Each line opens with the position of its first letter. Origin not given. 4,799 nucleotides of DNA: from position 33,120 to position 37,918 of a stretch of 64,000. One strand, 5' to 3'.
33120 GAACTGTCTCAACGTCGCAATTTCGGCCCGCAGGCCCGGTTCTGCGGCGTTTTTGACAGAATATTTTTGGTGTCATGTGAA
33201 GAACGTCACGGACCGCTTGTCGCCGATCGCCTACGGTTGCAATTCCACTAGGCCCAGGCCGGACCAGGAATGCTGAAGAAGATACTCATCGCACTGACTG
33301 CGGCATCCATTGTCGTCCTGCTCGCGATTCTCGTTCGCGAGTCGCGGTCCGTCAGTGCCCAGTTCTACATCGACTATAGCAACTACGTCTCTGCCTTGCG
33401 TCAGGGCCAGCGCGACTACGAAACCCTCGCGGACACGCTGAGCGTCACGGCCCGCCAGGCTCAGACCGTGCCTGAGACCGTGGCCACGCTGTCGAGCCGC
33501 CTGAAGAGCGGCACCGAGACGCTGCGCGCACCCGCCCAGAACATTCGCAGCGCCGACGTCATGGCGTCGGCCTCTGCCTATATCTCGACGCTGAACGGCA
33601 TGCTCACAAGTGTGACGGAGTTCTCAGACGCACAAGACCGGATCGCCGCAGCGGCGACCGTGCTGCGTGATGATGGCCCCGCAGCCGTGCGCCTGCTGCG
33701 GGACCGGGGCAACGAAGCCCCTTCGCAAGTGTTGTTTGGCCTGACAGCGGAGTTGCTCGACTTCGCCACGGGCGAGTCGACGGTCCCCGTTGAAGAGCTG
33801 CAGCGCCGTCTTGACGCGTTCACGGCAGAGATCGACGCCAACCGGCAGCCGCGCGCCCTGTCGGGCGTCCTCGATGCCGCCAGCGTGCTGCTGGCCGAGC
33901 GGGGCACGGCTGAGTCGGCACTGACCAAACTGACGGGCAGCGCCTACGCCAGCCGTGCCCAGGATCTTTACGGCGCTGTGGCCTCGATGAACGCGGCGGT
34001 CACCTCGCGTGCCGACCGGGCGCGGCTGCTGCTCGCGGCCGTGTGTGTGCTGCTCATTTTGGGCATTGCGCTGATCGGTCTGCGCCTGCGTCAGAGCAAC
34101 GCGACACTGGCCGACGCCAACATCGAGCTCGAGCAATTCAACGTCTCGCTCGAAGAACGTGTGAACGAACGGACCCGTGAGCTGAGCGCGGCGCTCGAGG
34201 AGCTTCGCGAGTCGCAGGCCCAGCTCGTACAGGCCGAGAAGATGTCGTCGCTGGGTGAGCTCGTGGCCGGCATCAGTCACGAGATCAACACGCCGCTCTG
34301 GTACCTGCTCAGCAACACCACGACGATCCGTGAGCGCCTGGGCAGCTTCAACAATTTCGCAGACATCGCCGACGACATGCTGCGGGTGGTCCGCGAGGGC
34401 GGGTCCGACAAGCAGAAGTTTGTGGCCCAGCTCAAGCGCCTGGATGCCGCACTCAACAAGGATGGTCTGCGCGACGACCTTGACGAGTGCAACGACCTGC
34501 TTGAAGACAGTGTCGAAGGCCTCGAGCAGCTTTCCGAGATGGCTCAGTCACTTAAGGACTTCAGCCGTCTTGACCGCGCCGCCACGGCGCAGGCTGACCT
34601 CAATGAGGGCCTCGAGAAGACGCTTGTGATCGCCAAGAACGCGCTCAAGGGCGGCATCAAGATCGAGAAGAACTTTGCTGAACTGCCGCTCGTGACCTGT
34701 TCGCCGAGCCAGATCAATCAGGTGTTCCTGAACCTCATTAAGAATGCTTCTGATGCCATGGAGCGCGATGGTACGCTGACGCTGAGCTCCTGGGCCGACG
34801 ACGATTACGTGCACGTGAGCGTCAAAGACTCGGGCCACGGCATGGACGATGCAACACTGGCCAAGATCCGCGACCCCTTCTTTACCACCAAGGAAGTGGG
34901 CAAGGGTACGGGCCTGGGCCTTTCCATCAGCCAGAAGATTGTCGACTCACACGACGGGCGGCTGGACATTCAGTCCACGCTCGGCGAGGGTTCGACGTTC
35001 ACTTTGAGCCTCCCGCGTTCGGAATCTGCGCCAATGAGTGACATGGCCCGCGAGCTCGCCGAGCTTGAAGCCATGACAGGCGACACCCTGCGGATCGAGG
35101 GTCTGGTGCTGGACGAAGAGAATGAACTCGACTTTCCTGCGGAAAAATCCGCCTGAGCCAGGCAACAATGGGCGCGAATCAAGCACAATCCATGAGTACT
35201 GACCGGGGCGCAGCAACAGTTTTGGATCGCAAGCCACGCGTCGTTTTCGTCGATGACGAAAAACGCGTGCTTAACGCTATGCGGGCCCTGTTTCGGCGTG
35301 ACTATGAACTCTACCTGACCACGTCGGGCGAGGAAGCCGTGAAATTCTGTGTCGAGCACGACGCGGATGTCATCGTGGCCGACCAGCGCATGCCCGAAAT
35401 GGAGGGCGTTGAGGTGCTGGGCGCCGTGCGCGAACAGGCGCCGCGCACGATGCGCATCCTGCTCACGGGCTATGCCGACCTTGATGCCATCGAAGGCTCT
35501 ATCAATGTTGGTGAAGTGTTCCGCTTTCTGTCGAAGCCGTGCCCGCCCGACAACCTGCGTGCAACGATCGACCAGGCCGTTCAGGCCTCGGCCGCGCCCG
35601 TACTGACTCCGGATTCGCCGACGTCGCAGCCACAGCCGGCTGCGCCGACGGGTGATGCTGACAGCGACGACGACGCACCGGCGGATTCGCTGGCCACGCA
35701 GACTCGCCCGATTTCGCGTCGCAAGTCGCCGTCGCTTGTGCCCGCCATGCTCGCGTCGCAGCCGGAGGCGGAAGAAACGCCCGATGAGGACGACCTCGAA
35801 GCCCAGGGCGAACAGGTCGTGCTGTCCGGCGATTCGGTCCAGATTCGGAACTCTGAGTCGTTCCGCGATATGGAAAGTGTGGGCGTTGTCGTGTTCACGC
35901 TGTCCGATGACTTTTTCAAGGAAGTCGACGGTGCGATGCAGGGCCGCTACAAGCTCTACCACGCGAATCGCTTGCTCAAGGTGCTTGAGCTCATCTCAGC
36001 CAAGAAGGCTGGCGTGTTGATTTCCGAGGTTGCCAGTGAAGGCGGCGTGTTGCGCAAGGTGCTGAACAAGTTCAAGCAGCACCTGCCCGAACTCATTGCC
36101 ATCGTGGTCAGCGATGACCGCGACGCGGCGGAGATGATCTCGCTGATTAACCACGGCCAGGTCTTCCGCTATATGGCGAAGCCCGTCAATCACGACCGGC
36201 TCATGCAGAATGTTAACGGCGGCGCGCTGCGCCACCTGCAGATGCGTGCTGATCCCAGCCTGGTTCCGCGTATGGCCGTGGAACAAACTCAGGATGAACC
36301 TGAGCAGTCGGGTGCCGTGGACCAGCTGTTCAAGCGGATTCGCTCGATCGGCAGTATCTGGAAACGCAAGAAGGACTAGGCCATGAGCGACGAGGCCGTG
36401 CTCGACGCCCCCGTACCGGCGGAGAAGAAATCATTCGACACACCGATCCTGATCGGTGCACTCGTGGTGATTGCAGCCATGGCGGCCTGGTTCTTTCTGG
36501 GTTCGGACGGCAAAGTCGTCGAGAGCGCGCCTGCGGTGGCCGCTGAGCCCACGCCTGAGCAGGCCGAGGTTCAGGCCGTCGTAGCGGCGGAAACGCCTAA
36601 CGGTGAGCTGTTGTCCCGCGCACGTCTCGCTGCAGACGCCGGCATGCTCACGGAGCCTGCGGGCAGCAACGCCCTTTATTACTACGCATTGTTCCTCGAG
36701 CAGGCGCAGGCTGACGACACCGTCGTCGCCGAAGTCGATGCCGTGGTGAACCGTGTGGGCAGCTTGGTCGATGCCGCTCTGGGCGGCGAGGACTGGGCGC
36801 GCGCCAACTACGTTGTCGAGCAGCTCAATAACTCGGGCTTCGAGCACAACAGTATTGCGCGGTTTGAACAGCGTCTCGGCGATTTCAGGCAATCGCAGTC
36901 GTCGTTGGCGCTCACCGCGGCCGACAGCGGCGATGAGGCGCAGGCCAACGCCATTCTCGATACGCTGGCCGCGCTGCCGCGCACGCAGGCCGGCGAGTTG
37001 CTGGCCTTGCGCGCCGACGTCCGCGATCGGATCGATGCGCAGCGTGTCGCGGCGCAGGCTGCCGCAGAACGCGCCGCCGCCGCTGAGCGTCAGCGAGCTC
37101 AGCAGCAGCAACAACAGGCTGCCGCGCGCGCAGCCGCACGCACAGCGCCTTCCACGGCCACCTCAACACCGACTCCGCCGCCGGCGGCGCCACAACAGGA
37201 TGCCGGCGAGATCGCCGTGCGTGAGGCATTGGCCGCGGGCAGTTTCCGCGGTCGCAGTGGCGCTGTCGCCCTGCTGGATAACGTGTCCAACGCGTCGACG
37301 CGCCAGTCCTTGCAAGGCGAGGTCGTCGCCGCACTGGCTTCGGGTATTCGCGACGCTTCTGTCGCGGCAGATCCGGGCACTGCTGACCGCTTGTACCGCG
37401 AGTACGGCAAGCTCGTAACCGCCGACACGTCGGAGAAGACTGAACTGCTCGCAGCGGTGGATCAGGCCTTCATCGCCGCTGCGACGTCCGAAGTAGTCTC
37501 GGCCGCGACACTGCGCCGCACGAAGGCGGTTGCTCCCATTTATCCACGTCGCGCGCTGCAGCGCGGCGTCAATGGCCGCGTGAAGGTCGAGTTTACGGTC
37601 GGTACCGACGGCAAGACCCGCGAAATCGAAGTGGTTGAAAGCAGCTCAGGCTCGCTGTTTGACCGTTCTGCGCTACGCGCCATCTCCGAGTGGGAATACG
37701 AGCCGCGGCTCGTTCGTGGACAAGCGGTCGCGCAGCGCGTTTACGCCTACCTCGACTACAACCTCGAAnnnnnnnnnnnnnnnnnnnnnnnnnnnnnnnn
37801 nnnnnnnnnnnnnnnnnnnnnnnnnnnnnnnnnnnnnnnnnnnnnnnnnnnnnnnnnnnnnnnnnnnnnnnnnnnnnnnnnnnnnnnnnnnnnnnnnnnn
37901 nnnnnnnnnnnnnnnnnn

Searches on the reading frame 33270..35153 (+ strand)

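Call 27: search_protein_families(library=pfam, proteins=[window:33270-35153:+])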
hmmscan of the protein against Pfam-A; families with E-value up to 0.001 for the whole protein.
window:33270-35153:+ (628 aa): 3 families
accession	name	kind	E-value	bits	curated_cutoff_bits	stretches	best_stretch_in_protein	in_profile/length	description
PF02518.31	HATPase_c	-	5.3e-24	85.2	26.4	1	479-583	3-109/111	Histidine kinase-, DNA gyrase B-, and HSP90-like ATPase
PF14501.12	HATPase_c_5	-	2.8e-05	24.4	22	1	481-569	5-90/102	GHKL domain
PF13581.12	HATPase_c_2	-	3e-05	24.5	27.4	1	486-562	40-113/127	Histidine kinase-like ATPase domain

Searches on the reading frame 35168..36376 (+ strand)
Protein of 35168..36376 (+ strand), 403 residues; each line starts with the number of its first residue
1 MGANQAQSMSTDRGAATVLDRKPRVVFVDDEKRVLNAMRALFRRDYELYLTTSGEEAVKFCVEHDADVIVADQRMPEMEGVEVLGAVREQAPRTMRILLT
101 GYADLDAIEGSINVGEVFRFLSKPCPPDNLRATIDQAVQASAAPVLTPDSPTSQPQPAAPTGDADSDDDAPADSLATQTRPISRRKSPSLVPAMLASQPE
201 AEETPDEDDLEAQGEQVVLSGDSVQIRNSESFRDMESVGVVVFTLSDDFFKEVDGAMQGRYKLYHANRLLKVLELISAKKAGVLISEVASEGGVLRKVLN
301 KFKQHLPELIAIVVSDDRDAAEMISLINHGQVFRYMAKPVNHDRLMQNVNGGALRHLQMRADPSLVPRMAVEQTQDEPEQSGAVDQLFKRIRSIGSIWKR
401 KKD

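Call 27: search_protein_families(library=pfam, proteins=[window:35168-36376:+])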
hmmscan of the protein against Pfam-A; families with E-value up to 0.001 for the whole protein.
window:35168-36376:+ (403 aa): 1 family
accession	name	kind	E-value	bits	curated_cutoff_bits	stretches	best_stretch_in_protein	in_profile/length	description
PF00072.30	Response_reg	-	1.5e-23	83.5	30.2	1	25-134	1-110/111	Response regulator receiver domain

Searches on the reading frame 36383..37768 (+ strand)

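Call 27: search_protein_families(library=pfam, proteins=[window:36383-37768:+])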
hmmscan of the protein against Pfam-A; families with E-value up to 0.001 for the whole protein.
window:36383-37768:+ (462 aa): 2 families
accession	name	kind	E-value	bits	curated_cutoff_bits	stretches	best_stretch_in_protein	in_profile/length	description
PF03544.19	TonB_C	-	7.1e-21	74.9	24.6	1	384-461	2-79/79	Gram-negative bacterial TonB protein C-terminal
PF13103.11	TonB_2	-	0.00053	20.5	22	0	395-437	23-65/85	TonB C terminal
